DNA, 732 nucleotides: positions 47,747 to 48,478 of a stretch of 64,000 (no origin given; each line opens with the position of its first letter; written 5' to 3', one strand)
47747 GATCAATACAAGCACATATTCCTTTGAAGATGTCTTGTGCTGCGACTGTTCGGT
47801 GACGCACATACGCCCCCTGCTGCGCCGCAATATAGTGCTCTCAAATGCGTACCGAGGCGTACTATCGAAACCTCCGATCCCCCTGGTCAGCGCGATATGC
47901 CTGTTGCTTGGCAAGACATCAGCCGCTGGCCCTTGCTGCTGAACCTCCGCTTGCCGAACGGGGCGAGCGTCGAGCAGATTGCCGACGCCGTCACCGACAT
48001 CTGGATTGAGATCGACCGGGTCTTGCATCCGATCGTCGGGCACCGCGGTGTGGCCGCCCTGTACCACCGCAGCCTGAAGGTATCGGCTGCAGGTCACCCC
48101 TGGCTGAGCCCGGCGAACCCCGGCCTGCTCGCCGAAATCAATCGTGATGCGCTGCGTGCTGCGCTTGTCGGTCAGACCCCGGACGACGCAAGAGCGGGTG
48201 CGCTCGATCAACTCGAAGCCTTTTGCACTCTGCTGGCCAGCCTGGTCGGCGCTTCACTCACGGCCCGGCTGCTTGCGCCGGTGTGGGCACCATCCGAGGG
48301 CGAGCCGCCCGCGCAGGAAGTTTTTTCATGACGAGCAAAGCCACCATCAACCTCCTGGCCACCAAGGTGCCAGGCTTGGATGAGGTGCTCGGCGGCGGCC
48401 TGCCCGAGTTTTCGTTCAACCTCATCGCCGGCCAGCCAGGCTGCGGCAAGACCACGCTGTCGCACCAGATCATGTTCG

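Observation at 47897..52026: Four-gene, stop/start-overlapping module: orphan protein, KaiC-like ATPase, sensorless GGDEF/pseudo-kinase, Crp-like regulator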

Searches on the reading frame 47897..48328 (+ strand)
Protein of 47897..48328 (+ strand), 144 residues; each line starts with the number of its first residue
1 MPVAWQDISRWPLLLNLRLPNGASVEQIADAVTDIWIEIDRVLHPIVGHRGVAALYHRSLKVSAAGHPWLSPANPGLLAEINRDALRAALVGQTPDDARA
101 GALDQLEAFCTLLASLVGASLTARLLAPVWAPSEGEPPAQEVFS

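Call 10: search_protein_families(library=pfam, proteins=[window:47897-48328:+], max_evalue=0.01)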
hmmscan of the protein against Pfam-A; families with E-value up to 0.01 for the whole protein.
window:47897-48328:+ (144 aa): 0 families

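Call 11: search_protein_families(library=ncbifam, proteins=[window:47897-48328:+], max_evalue=0.01)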
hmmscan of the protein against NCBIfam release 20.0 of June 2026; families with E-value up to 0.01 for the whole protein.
window:47897-48328:+ (144 aa): 0 families

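Call 14: find_homologous_proteins(query=window:47897-48328:+)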
Query window:47897-48328:+ (144 aa): 78 proteins with E <= 0.001 among 478 candidates.
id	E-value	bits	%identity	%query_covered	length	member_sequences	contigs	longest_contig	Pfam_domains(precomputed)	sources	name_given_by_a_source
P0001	2.5e-88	312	100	100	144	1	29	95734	-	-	-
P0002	6.1e-67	242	85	92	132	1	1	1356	-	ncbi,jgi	jgi:hypothetical protein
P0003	2.5e-60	221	82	92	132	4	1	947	-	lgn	-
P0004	2.3e-39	153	55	98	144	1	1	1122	-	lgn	-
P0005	7.8e-39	151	57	98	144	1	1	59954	-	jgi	jgi:hypothetical protein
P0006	1.9e-36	143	54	97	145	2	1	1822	-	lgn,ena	-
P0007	3.3e-36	143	56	94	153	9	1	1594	-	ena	-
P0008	1.6e-35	140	55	98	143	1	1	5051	-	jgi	jgi:hypothetical protein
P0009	2.9e-35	140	53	100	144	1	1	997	-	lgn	-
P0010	3.2e-35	139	52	100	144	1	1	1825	-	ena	-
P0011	6.0e-35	139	50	100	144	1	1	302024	-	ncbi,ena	-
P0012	1.4e-34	137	53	100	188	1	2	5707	-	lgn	-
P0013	1.9e-34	137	56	93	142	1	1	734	-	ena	-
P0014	2.1e-34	137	50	100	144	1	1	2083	-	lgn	-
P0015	5.0e-34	136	55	92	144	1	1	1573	-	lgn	-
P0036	5.6e-31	126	51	93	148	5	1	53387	-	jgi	jgi:hypothetical protein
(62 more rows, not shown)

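Call 18: find_related_loci(query=A2, collection=genome_contigs, flank=10000)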
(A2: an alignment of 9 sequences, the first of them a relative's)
Query A2 (144 aa) in genome_contigs; peptide patterns used: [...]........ (x = any residue, [..] = any of these).
46 stretches matched a pattern; 3 encode a relative of the query (tblastn E <= 1e-3); 3 distinct loci.
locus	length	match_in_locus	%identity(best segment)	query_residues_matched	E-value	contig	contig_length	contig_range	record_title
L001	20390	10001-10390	45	15-144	1e-26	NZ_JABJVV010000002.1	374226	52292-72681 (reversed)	Caenimonas soli strain S4 contig2, whole genome shotgun sequence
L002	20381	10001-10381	45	15-141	7e-26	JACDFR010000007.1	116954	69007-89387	MAG: Ramlibacter sp. isolate MGR_bin391 SD2906_NODE_7_length_116954_cov_5.406447, whole genome shotgun sequence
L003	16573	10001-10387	41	15-144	3e-19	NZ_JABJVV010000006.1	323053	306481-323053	Caenimonas soli strain S4 contig6, whole genome shotgun sequence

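Call 21: search_protein_families(library=pfam, proteins=[L001:13348-14100:+, L002:13528-14280:+, L003:13723-14496:+, L003:13745-14518:+, L001:14111-15898:+, L001:8957-9901:+, L002:9020-9901:+, L003:9139-9855:+, L001:11708-13348:+, L003:6296-8602:+], max_evalue=0.001)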
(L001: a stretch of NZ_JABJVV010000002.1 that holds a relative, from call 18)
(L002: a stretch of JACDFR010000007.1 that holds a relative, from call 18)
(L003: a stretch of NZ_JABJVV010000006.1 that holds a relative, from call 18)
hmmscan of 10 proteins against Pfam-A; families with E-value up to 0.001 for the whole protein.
L001:13348-14100:+ (251 aa): 1 family
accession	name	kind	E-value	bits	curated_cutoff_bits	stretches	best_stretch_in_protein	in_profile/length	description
PF01564.23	Spermine_synth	-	0.00076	19.5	22.9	1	89-173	45-130/186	Spermine/spermidine synthase domain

L002:13528-14280:+ (251 aa): 1 family
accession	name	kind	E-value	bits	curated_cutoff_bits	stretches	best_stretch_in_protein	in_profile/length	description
PF01564.23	Spermine_synth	-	5e-05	23.4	22.9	1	86-173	42-130/186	Spermine/spermidine synthase domain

L003:13723-14496:+ (258 aa): 0 families

L003:13745-14518:+ (258 aa): 5 families
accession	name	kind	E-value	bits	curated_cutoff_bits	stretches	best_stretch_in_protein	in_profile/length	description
PF13561.12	adh_short_C2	-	4.3e-63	213.5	27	1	19-256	6-236/236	Enoyl-(Acyl carrier protein) reductase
PF00106.31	adh_short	-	4.2e-51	173.7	26.6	1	11-207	2-193/195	short chain dehydrogenase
PF08659.16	KR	-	3.2e-16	60.2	22.6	1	11-176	2-162/180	KR domain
PF23441.1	SDR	-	1.9e-12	47.6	27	1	10-214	8-212/258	SDR-like rossmann domain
PF01370.27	Epimerase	-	2.8e-05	24.1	20.9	1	13-178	2-157/240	NAD dependent epimerase/dehydratase family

L001:14111-15898:+ (596 aa): 3 families
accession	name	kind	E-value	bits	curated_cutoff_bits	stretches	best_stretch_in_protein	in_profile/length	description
PF00437.27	T2SSE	-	3.4e-122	408.1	24.9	1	206-589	4-369/370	Type II/IV secretion system protein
PF05157.20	MshEN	-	2.1e-14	53.7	23.1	1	87-173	2-88/90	MshEN domain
PF13191.12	AAA_16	-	0.00078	20.4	32.6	0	343-373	23-52/167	AAA ATPase domain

L001:8957-9901:+ (315 aa): 1 family
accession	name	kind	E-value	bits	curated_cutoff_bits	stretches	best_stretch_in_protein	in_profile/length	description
PF01026.27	TatD_DNase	-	1.9e-62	211.4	27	1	43-301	1-250/253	TatD related DNase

L002:9020-9901:+ (294 aa): 1 family
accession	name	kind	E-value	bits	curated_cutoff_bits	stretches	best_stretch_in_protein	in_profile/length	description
PF01026.27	TatD_DNase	-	4.3e-59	200.4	27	1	18-276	1-250/253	TatD related DNase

L003:9139-9855:+ (239 aa): 1 family
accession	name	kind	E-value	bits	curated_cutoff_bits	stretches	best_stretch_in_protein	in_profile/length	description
PF02586.19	SRAP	-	9.3e-28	97.7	27.1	1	1-198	1-194/214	SOS response associated peptidase (SRAP)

L001:11708-13348:+ (547 aa): 3 families
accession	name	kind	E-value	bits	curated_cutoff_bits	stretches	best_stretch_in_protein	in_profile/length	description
PF00990.26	GGDEF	-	1.5e-35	122.8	23.8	1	94-244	5-158/161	Diguanylate cyclase, GGDEF domain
PF02518.31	HATPase_c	-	1e-28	100.4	26.4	1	427-538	1-109/111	Histidine kinase-, DNA gyrase B-, and HSP90-like ATPase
PF00512.31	HisKA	-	5.6e-09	36.4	26.9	1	316-381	2-66/66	His Kinase A (phospho-acceptor) domain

L003:6296-8602:+ (769 aa): 11 families
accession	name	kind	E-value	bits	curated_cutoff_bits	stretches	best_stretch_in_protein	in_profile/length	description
PF09118.17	GO-like_E_set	-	1.3e-26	93.2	25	1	371-465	1-100/100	Galactose oxidase-like, Early set domain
PF13964.12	Kelch_6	-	3.7e-22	77.9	25.3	2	88-135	3-50/50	Kelch motif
PF07250.17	Glyoxal_oxid_N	-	3e-16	59.8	37.5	1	79-199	60-183/243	Glyoxal oxidase N-terminus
PF13418.12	Kelch_4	-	1.2e-13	51.2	21.6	0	92-131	8-47/49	Galactose oxidase, central domain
PF07646.21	Kelch_2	-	8.1e-13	48.1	21.3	0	232-275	3-47/48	Kelch motif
PF01344.31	Kelch_1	-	1.3e-12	47.4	20.1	0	96-132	11-46/46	Kelch motif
PF24681.1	Kelch_KLHDC2_KLHL20_DRC7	-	3.7e-10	39.9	50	1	206-352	26-171/221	KLHDC2/KLHL20/DRC7 Kelch-repeats domain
PF24981.1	Beta-prop_ATRN-LZTR1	-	1.1e-09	38.4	50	0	215-301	131-223/289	Attractin/LZTR1 beta-propeller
PF13415.12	Kelch_3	-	2.4e-06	28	22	0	306-338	13-45/48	Galactose oxidase, central domain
PF18998.6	Flg_new_2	-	3.6e-05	24.1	23.6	1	645-708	12-68/73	Divergent InlB B-repeat domain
PF24996.1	NANM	-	6.7e-05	22.3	45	0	243-352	19-124/350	N-acetylneuraminate epimerase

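Call 22: find_encoding_contigs(protein=P0011, flank=8000, max_places=2)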
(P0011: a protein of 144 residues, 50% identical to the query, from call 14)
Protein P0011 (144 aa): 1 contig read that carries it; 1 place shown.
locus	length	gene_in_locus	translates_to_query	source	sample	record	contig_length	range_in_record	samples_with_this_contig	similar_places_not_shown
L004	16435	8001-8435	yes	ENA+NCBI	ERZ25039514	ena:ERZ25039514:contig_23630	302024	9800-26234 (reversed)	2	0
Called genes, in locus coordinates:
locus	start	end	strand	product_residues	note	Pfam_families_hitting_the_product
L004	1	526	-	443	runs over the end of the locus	PF00006:ATP-synt_ab, PF22919:ATP-synt_VA_C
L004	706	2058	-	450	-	PF10011:DUF2254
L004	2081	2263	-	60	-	PF13396:PLDc_N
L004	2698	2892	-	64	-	-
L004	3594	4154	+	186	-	PF04366:Ysc84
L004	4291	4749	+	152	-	-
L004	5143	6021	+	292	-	PF00561:Abhydrolase_1 (weak), PF02089:Palm_thioest (weak), PF12697:Abhydrolase_6 (weak), PF07819:PGAP1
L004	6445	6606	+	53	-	PF11295:DUF3096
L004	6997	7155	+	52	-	PF11752:DUF3309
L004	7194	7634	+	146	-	PF04972:BON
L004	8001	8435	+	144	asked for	-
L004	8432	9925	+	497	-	PF03796:DnaB_C (faint), PF05625:PAXNEB (faint), PF06745:ATPase, PF13481:AAA_25, PF23442:DUF7125 (faint), PF00004:AAA (faint), PF00005:ABC_tran (faint), PF06745:ATPase, +6 more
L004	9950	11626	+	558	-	PF00990:GGDEF, PF00512:HisKA (weak), PF02518:HATPase_c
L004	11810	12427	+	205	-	PF00027:cNMP_binding (weak), PF13545:HTH_Crp_2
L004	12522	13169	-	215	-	-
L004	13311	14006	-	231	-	-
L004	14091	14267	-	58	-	-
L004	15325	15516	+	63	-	PF28077:THIVI_2564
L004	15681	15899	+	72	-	-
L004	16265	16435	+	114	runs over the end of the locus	PF13620:CarboxypepD_reg (weak)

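Call 23: find_encoding_contigs(protein=P0005, flank=8000, max_places=2)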
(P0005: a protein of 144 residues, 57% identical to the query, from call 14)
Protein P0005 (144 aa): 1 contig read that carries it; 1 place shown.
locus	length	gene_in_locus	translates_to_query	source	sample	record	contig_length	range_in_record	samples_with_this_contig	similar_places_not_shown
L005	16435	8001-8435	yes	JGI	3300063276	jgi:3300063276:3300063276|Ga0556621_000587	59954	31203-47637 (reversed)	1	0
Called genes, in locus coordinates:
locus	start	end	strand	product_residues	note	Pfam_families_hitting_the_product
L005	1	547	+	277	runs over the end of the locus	PF21342:SoxA-TsdA_cyt-c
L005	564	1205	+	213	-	-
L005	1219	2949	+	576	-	PF02872:5_nucleotid_C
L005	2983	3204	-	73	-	-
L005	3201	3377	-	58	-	PF18919:DUF5670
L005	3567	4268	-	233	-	PF01988:VIT1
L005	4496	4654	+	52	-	PF11752:DUF3309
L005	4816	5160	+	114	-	PF08895:DUF1840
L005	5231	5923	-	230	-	PF13545:HTH_Crp_2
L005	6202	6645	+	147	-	PF05239:PRC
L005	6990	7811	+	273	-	PF01841:Transglut_core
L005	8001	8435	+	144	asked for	-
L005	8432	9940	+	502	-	PF03796:DnaB_C (faint), PF06745:ATPase, PF13481:AAA_25, PF23442:DUF7125 (faint), PF00004:AAA (faint), PF00005:ABC_tran (faint), PF05625:PAXNEB (weak), PF06745:ATPase, +6 more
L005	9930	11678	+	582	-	PF00990:GGDEF, PF02518:HATPase_c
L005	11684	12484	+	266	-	PF00027:cNMP_binding, PF13545:HTH_Crp_2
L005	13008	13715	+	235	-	-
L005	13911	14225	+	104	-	PF04972:BON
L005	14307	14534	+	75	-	-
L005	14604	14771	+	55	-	-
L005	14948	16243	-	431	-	PF03349:Toluene_X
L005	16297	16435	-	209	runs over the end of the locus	PF02627:CMD (weak), PF00355:Rieske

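Call 24: find_encoding_contigs(protein=P0036, flank=8000, max_places=2)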
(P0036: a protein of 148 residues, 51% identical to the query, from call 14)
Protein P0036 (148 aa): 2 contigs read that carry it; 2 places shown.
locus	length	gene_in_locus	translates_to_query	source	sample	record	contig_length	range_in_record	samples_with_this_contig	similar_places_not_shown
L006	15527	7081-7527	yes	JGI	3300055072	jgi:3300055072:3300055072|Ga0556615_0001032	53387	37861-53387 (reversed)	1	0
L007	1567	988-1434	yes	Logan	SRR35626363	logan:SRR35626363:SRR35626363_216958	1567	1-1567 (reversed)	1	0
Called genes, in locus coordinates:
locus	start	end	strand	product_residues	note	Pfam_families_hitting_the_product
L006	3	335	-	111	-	?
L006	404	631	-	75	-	PF05532:CsbD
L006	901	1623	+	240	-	PF00691:OmpA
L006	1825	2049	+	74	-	PF13441:Gly-zipper_YMGG, PF05433:Rick_17kDa_Anti (weak)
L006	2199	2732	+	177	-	-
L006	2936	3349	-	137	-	-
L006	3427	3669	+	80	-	-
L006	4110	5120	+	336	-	PF01391:Collagen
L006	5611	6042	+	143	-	-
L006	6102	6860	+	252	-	-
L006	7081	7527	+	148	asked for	-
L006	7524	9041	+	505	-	PF00154:RecA_N (faint), PF03796:DnaB_C (faint), PF05625:PAXNEB (faint), PF06745:ATPase, PF13481:AAA_25, PF23442:DUF7125 (faint), PF00004:AAA (faint), PF06745:ATPase, +7 more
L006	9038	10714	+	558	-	PF00990:GGDEF, PF00512:HisKA (weak), PF02518:HATPase_c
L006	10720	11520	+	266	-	PF00027:cNMP_binding (faint), PF13545:HTH_Crp_2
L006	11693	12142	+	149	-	PF05239:PRC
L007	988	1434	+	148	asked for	-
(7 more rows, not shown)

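Call 45: find_related_loci(query=A4, collection=metagenome_contigs, flank=10000)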
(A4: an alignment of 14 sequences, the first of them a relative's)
Query A4 (144 aa) in metagenome_contigs; peptide patterns used: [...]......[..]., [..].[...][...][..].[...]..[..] (x = any residue, [..] = any of these).
234 stretches matched a pattern; 72 encode a relative of the query (tblastn E <= 1e-3); 72 distinct loci.
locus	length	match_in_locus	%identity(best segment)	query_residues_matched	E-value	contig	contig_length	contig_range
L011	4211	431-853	52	1-141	3e-39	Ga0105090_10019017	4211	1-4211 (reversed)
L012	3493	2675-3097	52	1-141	3e-39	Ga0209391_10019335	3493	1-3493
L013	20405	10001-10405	54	7-141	3e-39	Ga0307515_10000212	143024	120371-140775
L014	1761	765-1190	53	1-142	3e-39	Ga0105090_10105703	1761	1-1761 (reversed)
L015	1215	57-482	54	1-142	1e-39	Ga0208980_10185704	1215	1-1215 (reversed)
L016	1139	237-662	54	1-142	3e-39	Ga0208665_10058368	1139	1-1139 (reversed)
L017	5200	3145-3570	54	1-142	7e-38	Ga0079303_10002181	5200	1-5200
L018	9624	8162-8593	49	1-144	5e-38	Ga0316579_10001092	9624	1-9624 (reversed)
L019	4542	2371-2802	48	1-144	5e-38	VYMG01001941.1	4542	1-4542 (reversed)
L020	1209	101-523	53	1-141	8e-38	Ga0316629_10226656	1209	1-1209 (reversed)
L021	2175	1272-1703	50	1-144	9e-37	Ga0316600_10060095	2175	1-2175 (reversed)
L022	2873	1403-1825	52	1-141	6e-37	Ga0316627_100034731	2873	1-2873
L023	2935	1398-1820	51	1-141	5e-37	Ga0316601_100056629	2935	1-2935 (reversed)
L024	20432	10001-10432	48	1-144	6e-37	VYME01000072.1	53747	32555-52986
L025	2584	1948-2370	51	1-141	5e-37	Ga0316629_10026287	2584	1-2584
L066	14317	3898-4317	44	3-142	2e-27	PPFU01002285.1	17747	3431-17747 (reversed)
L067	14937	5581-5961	46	15-141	7e-25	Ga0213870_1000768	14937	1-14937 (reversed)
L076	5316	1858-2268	38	6-142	6e-18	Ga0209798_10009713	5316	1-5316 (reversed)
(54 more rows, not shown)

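Call 51: predict_structure(alignment_id=A1)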
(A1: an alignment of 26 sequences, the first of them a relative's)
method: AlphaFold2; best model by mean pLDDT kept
length: 144 residues; sequences in the alignment: 26
mean_pLDDT: 79.5   pTM: 0.74
mean pLDDT of the five models: 79.5, 78.4, 77.4, 74.9, 73.8
residues with pLDDT >= 90: 61; 70-90: 44; 50-70: 23; < 50: 16
segments of 3 or more residues with pLDDT < 50: 1-6, 135-144
pLDDT, mean of each block of 10 residues (from residue 1): 47 68 88 90 89 91 90 66 87 91 91 91 87 53 44
secondary structure, 60 per line:
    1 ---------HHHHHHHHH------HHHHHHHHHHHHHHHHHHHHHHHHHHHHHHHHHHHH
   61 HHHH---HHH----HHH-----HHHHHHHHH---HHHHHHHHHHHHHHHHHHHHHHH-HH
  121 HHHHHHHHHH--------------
elements in order: H10-18 H25-64 H83-91 H95-117 H119-130

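Call 53: search_protein_families(library=pfam, proteins=[L066:7390-9264:+, L066:9353-11701:+, L066:11765-12532:+, L066:2708-3673:+, L067:9171-9989:-, L067:10242-11462:+, L067:2649-5132:+, L001:16501-18012:+, L066:13203-13796:+], max_evalue=0.001)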
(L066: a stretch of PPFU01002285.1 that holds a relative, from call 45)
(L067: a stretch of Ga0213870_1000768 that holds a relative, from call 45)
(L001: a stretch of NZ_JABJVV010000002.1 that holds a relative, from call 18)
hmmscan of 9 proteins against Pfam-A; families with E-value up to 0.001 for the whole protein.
L066:7390-9264:+ (625 aa): 0 families

L066:9353-11701:+ (783 aa): 10 families
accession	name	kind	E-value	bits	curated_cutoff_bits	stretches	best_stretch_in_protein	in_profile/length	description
PF07724.20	AAA_2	-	1.4e-56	191.5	27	1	503-663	1-164/166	AAA domain (Cdc48 subfamily)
PF07728.20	AAA_5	-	4.2e-13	49.9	22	1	508-629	2-125/139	AAA domain (dynein-related subfamily)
PF10431.15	ClpB_D2-small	-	2.5e-11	43.9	21.9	1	675-748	2-73/81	C-terminal, D2-small domain, of ClpB protein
PF17871.7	AAA_lid_9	-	1.4e-10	41.5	22.8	1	213-296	7-85/104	AAA lid domain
PF00004.35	AAA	-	2.1e-09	38.4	21.2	1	509-627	2-110/131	ATPase family associated with various cellular activities (AAA)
PF13191.12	AAA_16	-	1.8e-07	32.3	32.6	0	46-121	1-63/167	AAA ATPase domain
PF00158.32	Sigma54_activat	-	6e-07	29.7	20.2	1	503-607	20-123/168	Sigma-54 interaction domain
PF13401.12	AAA_22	-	7.7e-06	26.7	27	0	506-607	6-111/130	AAA domain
PF12775.13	AAA_7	-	0.00024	21.1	25.8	0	505-554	33-82/181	P-loop containing dynein motor region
PF01695.23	IstB_IS21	-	0.00033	20.7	24.1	0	505-527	92-114/238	IstB-like ATP binding protein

L066:11765-12532:+ (256 aa): 0 families

L066:2708-3673:+ (322 aa): 2 families
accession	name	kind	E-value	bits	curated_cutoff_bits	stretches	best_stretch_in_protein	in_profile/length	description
PF00849.27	PseudoU_synth_2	-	1.3e-28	100.5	26.8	1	109-257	2-152/152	RNA pseudouridylate synthase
PF01479.30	S4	-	1e-08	35.2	22.8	1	28-74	1-48/48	S4 domain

L067:9171-9989:- (273 aa): 1 family
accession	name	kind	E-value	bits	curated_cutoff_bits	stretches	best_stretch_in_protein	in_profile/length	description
PF04116.19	FA_hydroxylase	-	1.2e-29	103.9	31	1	87-224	1-132/132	Fatty acid hydroxylase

L067:10242-11462:+ (407 aa): 1 family
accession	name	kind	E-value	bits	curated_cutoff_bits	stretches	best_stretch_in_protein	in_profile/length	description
PF00999.27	Na_H_Exchanger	-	3.8e-40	138.3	26.2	1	40-386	4-367/375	Sodium/hydrogen exchanger, transmembrane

L067:2649-5132:+ (828 aa): 1 family
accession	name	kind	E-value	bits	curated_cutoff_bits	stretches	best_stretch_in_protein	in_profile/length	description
PF00884.28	Sulfatase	-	6e-31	108.3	25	1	304-595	1-299/301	Sulfatase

L001:16501-18012:+ (504 aa): 1 family
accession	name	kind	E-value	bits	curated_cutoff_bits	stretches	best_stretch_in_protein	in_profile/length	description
PF01970.21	TctA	-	3.1e-156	520.7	28.9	1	20-441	1-423/423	Tripartite tricarboxylate transporter TctA family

L066:13203-13796:+ (198 aa): 2 families
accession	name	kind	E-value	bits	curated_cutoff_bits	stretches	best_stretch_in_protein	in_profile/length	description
PF01106.22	NifU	-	1.1e-18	67.6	27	1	114-178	3-66/67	NifU-like domain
PF01521.26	Fe-S_biosyn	-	5.9e-08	33.4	26.3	1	2-102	3-107/110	Iron-sulphur cluster biosynthesis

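Call 56: fold_search(model_id=the predicted structure, library=pdb)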
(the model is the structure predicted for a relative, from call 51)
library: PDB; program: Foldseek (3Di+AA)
matches with E <= 10: 53; with E <= 0.001: 0
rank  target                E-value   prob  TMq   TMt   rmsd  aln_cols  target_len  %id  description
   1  1ls4_MODEL_1_A        2.4e+00  0.07  0.21  0.19  11.6       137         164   14  NMR structure of apolipophorin-III from Locusta migratoria (released 2003-06-17)
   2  8tgh_B                2.7e+00  0.09  0.22  0.11  14.1       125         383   12  VMAT1 dimer with amphetamine and reserpine (released 2024-03-20)
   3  8tte_A                3.7e+00  0.07  0.22  0.12  12.8       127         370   12  Protonated state of NorA at pH 5.0 (released 2024-05-29)
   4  6lxd_A                3.9e+00  0.09  0.24  0.05  11.4       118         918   13  Pri-miRNA bound DROSHA-DGCR8 complex (released 2020-04-15)
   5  9b3m                  3.9e+00  0.06  0.22  0.11  12.9       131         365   13  NorA in inward-open conformation (NorA-BRIL fusion) (released 2024-12-11)
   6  8ii8                  3.9e+00  0.03  0.16  0.12  18.6       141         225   16  X-ray crystal structure of pink-colored protein from Pleurotus salmoneostramineus in complex with natural chromophore (released 2024-08-14)
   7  6hcl_A                4.1e+00  0.05  0.19  0.09  13.4       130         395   13  Crystal structure of a MFS transporter with Ligand at 2.69 Angstroem resolution (released 2019-07-03)
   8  2a11                  4.3e+00  0.07  0.26  0.24  12.3       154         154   19  Crystal Structure of Nuclease Domain of Ribonuclase III from Mycobacterium Tuberculosis (released 2005-07-05)
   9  8jzu_A                4.8e+00  0.04  0.20  0.08  14.1       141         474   18  SLC15A4_TASL complex (released 2023-09-27)
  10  4zw9                  4.8e+00  0.03  0.18  0.08  18.5       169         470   16  Crystal structure of human GLUT3 bound to D-glucose in the outward-occluded conformation at 1.5 angstrom (released 2015-07-22)
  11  8tgj_B                5.0e+00  0.08  0.24  0.11  14.2       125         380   13  VMAT1 dimer in unbound form and with reserpine (released 2024-03-20)
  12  6zg5_A                5.0e+00  0.02  0.18  0.10  20.9       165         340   13  COPII on membranes, outer coat right-handed rod, class1 (released 2021-02-17)
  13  8tgl_B                5.3e+00  0.06  0.23  0.10  14.1       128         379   12  VMAT1 dimer with norepinephrine and reserpine (released 2024-03-20)
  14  8tgm_A                5.3e+00  0.06  0.23  0.11  14.1       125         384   13  VMAT1 dimer with reserpine (released 2024-03-20)
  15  9b1f                  5.3e+00  0.04  0.21  0.08  15.5       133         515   20  Human urate transporter 1 URAT1 in apo state (released 2024-09-18)
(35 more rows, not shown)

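Call 80: search_protein_families(library=padloc, proteins=[window:47897-48328:+], max_evalue=0.01)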
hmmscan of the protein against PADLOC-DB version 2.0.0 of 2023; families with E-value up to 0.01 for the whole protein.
window:47897-48328:+ (144 aa): 0 families
